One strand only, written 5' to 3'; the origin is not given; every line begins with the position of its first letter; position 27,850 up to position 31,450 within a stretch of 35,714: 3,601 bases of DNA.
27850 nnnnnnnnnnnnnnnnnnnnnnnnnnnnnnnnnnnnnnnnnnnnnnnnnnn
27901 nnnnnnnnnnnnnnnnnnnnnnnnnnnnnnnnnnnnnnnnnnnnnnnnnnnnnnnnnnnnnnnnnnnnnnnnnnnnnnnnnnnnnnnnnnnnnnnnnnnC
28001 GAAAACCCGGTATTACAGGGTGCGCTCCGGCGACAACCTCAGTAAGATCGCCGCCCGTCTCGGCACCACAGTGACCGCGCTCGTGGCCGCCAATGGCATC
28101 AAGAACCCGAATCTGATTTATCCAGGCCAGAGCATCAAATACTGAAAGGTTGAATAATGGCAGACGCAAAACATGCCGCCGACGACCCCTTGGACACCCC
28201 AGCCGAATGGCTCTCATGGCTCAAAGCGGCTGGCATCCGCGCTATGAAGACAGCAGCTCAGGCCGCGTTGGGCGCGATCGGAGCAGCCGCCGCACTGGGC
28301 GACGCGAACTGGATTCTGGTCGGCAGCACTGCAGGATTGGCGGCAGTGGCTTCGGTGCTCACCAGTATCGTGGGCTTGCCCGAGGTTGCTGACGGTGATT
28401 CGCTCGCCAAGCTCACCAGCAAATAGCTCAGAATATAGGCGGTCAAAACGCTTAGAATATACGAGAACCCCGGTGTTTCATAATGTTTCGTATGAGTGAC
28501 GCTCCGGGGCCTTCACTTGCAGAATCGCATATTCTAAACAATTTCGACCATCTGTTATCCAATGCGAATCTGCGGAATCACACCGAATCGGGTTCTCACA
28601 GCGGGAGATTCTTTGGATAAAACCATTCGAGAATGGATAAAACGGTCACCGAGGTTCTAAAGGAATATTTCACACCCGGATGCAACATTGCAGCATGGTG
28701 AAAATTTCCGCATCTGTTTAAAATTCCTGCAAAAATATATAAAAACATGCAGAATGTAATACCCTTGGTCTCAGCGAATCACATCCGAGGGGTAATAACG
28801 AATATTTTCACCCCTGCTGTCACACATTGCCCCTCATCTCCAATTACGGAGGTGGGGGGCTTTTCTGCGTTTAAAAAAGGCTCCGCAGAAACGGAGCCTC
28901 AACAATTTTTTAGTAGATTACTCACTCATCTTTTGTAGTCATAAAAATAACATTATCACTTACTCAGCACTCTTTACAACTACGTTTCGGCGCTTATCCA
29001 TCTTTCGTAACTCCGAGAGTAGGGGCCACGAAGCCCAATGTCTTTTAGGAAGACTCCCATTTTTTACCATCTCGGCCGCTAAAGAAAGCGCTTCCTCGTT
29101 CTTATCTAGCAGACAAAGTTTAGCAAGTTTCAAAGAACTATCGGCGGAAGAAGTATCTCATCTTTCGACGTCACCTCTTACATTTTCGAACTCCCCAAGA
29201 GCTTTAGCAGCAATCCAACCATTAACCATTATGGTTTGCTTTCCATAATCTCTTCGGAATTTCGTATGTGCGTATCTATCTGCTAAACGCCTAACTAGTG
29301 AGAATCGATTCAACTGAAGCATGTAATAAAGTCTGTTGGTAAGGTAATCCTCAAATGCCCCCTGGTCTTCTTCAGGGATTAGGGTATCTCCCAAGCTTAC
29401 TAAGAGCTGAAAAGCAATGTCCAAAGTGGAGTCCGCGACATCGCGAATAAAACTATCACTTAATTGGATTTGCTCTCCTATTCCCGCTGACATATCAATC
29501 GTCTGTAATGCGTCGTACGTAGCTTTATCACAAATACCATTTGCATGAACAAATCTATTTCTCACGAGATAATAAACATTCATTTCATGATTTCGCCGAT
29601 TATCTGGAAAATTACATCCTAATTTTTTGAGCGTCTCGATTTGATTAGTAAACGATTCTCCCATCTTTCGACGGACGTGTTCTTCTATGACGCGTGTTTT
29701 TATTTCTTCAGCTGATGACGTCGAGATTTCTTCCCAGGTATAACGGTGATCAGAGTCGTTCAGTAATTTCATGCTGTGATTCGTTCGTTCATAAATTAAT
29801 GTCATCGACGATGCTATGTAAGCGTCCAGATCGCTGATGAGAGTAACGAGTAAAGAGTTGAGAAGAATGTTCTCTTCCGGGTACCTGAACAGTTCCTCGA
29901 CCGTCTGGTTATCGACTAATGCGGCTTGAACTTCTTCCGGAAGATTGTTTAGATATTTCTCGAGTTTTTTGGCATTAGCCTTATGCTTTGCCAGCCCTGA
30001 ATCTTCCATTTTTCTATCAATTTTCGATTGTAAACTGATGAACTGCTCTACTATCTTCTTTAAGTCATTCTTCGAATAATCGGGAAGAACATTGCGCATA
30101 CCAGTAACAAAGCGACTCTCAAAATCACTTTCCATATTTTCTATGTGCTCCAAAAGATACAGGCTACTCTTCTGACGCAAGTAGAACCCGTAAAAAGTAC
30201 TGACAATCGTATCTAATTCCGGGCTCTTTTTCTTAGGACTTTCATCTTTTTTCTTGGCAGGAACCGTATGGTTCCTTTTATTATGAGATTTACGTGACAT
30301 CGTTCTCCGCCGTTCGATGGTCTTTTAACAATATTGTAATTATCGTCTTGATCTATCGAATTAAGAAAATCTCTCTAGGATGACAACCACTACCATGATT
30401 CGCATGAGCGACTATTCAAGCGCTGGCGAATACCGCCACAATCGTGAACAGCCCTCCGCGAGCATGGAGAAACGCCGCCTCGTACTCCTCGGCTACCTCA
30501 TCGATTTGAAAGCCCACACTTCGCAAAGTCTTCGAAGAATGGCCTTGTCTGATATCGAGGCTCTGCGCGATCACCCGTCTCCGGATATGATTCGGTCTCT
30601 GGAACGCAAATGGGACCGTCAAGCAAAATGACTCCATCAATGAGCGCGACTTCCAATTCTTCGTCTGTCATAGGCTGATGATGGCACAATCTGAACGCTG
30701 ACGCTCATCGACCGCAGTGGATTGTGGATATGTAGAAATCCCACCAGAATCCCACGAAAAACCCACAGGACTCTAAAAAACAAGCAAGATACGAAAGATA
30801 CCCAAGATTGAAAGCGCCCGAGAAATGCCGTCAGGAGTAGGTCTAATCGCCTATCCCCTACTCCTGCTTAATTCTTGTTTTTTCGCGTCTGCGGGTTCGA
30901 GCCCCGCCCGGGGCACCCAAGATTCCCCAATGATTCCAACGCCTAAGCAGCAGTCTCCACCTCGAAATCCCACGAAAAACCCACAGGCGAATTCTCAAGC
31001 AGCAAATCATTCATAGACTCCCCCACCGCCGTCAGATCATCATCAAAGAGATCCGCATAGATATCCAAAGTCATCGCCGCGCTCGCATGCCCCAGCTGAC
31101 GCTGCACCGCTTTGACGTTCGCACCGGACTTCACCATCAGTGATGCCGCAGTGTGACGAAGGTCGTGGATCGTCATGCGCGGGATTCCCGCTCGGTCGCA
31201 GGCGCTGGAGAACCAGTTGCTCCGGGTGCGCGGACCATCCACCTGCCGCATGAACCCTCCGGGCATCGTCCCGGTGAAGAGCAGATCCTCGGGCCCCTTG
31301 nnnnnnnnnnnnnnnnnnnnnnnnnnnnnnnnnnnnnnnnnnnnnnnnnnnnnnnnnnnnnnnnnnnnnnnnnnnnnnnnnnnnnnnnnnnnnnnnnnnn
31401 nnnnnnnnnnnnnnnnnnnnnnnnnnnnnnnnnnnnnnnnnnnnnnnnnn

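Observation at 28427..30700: Low-GC accessory island between the lysis cassette and attP encoding an HEPN-like (Rx4H) protein, a candidate prophage defence gene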

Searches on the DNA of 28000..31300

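Call 19: search_rna_families(source=window, start=28000, end=31300, threshold=evalue, max_evalue=1)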
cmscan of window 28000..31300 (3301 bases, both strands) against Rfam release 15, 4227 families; matches with E-value up to 1: 0.
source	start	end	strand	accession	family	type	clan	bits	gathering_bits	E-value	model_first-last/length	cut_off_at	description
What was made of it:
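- No Rfam RNA was found (call 19).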

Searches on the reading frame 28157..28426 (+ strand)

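Call 4: search_protein_families(library=pfam, proteins=[window:28157-28426:+], max_evalue=0.1)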
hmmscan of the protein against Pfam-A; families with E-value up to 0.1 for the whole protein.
window:28157-28426:+ (89 aa): 2 families
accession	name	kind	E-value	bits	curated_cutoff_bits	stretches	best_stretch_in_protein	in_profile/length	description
PF16945.10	Phage_r1t_holin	-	1.3e-14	54.4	26.9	1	21-74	4-58/72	Putative lactococcus lactis phage r1t holin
PF07336.16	ABATE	-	0.0051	17.9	24.4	1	7-72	17-89/130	Putative stress-induced transcription regulator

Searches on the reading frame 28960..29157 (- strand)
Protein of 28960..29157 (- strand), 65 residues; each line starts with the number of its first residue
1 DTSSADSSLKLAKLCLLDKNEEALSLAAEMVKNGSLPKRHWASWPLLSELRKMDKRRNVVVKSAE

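Call 4: search_protein_families(library=pfam, proteins=[window:28960-29133:-], max_evalue=0.1)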
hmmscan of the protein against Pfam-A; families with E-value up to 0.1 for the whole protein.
window:28960-29133:- (57 aa): 0 families

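Call 6: search_protein_families(library=padloc, proteins=[window:28960-29157:-], max_evalue=1)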
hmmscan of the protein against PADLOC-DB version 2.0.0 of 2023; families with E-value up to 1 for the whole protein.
window:28960-29157:- (65 aa): 0 families

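Call 7: search_protein_families(library=ncbifam, proteins=[window:28960-29157:-], max_evalue=1)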
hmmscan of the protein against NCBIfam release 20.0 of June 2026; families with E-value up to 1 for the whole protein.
window:28960-29157:- (65 aa): 0 families

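Call 8: search_protein_families(library=phrogs, proteins=[window:28960-29157:-], max_evalue=1)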
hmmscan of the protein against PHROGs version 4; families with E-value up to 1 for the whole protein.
window:28960-29157:- (65 aa): 0 families
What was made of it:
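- Tried and rejected: Pfam, NCBIfam, PHROGs and PADLOC on the window protein gave no usable hit (calls 4, 6-8).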
